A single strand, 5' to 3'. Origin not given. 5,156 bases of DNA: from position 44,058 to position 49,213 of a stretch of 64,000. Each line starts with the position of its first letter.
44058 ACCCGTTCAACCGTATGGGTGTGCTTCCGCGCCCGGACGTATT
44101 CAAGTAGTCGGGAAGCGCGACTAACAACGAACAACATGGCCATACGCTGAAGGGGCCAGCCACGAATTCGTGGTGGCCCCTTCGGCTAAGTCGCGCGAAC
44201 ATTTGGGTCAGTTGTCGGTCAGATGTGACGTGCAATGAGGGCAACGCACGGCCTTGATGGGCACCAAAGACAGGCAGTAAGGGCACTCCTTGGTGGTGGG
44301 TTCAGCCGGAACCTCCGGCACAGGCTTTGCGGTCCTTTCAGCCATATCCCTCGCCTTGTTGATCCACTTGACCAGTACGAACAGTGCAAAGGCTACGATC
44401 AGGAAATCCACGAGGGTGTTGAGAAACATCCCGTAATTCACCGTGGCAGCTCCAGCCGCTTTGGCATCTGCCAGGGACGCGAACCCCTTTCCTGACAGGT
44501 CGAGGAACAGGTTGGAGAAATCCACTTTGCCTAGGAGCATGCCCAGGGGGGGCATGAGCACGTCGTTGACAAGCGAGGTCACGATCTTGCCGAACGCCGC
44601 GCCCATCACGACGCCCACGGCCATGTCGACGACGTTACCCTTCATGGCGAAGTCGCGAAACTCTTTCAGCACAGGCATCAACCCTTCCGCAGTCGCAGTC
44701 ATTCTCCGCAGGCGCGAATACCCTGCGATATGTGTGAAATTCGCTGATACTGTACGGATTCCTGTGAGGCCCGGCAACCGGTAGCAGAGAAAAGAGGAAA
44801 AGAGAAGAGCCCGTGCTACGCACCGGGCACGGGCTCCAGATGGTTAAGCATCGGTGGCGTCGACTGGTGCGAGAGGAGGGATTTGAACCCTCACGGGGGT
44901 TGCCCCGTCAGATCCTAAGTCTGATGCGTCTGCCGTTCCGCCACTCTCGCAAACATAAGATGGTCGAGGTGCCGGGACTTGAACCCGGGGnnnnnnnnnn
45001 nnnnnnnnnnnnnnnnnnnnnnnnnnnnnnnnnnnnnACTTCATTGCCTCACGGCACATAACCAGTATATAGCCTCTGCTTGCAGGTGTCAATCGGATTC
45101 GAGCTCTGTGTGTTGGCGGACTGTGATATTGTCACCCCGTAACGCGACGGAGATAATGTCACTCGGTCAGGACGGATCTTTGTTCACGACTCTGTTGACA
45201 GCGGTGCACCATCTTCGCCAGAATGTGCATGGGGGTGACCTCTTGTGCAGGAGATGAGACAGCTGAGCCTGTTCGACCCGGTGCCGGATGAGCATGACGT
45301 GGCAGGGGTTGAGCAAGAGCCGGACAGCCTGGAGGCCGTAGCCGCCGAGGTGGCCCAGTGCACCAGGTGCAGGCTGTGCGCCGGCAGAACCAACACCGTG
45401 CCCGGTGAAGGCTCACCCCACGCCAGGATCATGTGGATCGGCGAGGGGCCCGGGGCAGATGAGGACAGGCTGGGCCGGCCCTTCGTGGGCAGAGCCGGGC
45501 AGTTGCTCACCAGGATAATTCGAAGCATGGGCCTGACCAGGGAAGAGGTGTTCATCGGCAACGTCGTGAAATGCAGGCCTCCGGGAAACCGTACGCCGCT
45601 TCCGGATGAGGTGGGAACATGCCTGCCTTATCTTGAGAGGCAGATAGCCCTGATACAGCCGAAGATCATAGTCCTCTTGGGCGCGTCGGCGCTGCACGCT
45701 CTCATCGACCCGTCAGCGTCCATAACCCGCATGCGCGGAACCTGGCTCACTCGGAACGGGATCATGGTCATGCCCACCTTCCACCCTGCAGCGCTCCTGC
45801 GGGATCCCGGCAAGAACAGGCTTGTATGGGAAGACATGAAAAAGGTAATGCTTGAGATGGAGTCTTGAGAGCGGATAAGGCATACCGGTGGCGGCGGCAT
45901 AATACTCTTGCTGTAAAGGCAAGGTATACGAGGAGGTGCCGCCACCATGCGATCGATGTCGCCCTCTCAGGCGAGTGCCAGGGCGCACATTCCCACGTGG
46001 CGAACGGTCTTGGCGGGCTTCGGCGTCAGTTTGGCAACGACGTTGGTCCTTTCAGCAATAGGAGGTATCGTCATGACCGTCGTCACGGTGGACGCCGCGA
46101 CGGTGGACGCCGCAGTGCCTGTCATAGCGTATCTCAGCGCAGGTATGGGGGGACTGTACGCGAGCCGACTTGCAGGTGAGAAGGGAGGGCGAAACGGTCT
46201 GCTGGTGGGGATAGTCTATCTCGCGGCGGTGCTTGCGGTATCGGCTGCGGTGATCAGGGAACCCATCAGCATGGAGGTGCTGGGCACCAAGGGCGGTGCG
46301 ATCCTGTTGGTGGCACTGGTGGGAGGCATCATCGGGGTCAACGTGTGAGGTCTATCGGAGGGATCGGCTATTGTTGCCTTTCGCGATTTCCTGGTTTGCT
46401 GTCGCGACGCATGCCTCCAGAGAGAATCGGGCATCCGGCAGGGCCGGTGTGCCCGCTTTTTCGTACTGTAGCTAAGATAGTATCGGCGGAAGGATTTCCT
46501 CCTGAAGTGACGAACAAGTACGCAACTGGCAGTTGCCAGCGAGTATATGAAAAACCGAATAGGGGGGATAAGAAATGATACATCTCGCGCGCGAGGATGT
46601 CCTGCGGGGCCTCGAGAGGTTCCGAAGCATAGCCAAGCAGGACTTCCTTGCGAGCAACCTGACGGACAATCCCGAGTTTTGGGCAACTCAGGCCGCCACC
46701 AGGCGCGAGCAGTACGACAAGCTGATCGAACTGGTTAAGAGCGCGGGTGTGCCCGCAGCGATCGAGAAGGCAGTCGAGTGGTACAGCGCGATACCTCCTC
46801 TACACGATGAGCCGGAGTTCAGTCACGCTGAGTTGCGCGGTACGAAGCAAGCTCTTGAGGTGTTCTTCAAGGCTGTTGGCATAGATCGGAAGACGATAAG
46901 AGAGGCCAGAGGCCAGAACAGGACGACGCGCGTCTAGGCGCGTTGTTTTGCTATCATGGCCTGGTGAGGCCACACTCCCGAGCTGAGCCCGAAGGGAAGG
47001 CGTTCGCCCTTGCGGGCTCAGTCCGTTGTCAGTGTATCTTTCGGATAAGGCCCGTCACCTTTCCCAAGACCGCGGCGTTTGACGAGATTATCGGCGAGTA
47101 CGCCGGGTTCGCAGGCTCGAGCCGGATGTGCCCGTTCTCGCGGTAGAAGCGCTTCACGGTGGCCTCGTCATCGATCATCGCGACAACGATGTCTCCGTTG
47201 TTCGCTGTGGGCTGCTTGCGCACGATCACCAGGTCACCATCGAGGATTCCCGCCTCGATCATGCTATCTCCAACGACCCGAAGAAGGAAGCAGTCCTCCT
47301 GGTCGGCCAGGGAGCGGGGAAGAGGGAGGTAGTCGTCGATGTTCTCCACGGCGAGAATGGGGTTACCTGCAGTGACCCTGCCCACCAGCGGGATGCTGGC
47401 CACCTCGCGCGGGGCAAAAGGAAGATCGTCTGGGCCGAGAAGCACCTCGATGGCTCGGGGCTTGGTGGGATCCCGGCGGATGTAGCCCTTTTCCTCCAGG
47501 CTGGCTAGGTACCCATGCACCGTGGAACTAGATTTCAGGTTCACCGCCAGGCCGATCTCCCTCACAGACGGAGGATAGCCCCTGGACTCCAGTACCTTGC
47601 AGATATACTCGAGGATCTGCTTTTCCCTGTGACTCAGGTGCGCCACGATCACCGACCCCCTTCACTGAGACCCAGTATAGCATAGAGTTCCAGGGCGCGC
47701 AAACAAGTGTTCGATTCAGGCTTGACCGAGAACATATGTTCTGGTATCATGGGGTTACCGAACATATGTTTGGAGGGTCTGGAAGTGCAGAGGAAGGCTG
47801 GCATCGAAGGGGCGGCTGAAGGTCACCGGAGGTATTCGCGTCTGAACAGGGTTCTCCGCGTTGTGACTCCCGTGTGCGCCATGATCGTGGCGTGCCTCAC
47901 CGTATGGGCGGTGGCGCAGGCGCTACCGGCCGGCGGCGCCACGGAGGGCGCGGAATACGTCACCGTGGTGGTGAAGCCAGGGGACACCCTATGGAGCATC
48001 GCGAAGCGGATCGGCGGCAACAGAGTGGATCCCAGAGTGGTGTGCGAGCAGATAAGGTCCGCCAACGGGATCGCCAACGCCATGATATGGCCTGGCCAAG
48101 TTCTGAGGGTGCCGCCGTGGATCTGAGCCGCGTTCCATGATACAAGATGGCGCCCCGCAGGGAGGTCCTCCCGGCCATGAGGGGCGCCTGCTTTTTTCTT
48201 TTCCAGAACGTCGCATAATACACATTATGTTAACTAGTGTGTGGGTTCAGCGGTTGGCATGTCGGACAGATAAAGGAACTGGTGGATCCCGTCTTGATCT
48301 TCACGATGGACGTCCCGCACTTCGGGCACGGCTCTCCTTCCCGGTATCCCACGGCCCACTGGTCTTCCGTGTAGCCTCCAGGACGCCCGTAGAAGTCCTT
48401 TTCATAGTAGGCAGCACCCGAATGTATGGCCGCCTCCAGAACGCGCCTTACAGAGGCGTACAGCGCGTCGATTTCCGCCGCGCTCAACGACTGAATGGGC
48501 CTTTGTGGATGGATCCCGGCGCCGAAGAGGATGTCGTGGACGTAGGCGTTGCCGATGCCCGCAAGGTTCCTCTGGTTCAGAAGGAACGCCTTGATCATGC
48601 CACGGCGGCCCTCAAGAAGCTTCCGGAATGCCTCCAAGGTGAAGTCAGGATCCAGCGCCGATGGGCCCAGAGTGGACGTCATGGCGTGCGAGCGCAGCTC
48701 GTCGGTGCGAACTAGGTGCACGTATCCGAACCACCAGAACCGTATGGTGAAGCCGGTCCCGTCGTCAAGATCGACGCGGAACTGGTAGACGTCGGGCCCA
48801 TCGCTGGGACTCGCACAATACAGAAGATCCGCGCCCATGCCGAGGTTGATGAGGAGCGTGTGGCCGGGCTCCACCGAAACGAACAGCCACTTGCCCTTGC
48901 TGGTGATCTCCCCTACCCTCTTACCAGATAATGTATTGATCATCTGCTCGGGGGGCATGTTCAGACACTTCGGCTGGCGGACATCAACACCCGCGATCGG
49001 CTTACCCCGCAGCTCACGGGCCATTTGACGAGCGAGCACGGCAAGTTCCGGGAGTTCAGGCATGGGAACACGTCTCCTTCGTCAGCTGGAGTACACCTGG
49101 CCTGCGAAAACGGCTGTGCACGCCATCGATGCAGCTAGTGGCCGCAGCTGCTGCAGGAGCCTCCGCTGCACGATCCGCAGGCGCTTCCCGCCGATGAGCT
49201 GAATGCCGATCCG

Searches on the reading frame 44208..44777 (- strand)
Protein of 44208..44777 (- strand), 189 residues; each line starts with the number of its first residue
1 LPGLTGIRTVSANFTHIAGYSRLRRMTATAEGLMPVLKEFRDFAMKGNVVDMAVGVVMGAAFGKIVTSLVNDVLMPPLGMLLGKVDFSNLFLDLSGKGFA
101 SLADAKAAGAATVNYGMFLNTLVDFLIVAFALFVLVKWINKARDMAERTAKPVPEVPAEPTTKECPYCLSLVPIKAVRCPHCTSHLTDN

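Call 39: search_protein_families(library=pfam, proteins=[window:44208-44777:-], max_evalue=0.00001)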
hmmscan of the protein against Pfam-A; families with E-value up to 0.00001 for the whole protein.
window:44208-44777:- (189 aa): 1 family
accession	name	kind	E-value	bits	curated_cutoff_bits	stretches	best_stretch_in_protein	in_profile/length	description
PF01741.23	MscL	-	1.1e-41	142.4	27.4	1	37-152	2-108/123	Large-conductance mechanosensitive channel, MscL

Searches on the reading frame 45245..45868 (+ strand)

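Call 39: search_protein_families(library=pfam, proteins=[window:45245-45868:+], max_evalue=0.00001)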
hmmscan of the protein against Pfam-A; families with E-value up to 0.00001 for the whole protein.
window:45245-45868:+ (207 aa): 1 family
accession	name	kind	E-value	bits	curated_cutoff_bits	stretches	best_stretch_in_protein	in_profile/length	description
PF03167.25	UDG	-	2.3e-38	131.9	24.3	1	53-198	1-140/141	Uracil DNA glycosylase superfamily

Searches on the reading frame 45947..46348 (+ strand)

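Call 39: search_protein_families(library=pfam, proteins=[window:45947-46348:+], max_evalue=0.00001)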
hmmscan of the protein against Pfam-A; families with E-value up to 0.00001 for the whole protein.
window:45947-46348:+ (133 aa): 1 family
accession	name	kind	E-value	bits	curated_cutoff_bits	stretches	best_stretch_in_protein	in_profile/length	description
PF12670.12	DUF3792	-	6.8e-15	55.7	31.3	1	19-130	3-115/115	Protein of unknown function (DUF3792)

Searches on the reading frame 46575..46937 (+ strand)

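Call 39: search_protein_families(library=pfam, proteins=[window:46575-46937:+], max_evalue=0.00001)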
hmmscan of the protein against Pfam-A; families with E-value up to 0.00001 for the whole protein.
window:46575-46937:+ (120 aa): 0 families

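Call 41: search_protein_families(library=pfam, proteins=[window:46575-46937:+], max_evalue=1)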
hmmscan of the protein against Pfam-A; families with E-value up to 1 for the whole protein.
window:46575-46937:+ (120 aa): 1 family
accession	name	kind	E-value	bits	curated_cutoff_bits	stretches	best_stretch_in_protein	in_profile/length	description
PF09684.15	Tail_P2_I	-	0.021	15.1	20.6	0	35-71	51-89/139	Phage tail protein (Tail_P2_I)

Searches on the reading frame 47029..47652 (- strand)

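Call 39: search_protein_families(library=pfam, proteins=[window:47029-47652:-], max_evalue=0.00001)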
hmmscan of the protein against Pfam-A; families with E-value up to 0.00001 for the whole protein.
window:47029-47652:- (207 aa): 2 families
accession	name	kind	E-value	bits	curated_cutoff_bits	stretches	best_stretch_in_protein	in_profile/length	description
PF00717.28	Peptidase_S24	-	2.1e-38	131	23.3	1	88-199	1-115/116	Peptidase S24-like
PF01726.22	LexA_DNA_bind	-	2.7e-22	78.8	23.7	1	5-67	3-65/65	LexA DNA binding domain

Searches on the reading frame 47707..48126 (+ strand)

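Call 39: search_protein_families(library=pfam, proteins=[window:47707-48126:+], max_evalue=0.00001)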
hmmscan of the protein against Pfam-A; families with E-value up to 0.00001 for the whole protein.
window:47707-48126:+ (139 aa): 1 family
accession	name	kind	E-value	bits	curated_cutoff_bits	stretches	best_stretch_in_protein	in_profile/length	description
PF01476.26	LysM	-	1.1e-13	51.3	20.9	1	88-136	2-43/43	LysM domain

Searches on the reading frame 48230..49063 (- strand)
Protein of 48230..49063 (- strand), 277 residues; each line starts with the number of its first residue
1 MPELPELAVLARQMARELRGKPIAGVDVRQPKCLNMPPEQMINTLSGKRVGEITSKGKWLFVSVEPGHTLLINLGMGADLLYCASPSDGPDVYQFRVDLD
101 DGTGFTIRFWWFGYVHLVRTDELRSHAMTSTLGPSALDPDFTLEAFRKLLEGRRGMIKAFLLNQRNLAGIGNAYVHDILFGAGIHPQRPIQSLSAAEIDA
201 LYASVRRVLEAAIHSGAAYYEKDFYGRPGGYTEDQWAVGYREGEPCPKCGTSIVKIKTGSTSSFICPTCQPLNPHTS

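Call 39: search_protein_families(library=pfam, proteins=[window:48230-49063:-], max_evalue=0.00001)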
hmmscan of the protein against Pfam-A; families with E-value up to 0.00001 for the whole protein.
window:48230-49063:- (277 aa): 3 families
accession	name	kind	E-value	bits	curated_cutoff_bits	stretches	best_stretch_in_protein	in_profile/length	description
PF06831.19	H2TH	-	2.3e-21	76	34.7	1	132-217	1-86/93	Formamidopyrimidine-DNA glycosylase H2TH domain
PF01149.29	Fapy_DNA_glyco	-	3.3e-18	66.9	25.5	1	1-104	1-105/117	Formamidopyrimidine-DNA glycosylase N-terminal domain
PF06827.20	zf-FPG_IleRS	-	2.7e-09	37.1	21.3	1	243-271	1-29/30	Zinc finger found in FPG and IleRS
